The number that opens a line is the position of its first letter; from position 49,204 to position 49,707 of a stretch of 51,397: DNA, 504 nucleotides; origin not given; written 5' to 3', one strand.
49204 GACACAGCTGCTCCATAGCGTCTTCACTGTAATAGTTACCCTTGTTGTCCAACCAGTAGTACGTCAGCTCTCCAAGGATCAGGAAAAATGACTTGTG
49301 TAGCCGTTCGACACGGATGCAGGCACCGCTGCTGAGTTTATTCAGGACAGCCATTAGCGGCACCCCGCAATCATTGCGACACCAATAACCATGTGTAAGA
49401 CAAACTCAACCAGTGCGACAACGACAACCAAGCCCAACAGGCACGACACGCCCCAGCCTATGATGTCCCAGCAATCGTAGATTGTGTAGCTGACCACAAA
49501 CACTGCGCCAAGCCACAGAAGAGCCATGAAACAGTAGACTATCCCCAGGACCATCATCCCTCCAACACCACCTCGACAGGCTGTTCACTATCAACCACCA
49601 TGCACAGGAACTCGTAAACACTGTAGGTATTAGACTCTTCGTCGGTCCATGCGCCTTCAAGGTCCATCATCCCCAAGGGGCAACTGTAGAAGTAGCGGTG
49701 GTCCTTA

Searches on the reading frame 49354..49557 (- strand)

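Call 63: search_protein_families(library=pfam, proteins=[window:49354-49557:-], max_evalue=0.5)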
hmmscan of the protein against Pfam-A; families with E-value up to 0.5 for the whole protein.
window:49354-49557:- (67 aa): 1 family
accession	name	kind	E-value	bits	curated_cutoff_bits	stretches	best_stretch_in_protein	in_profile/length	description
PF14015.11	DUF4231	-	0.27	12.1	24.7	1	11-56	22-67/103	Protein of unknown function (DUF4231)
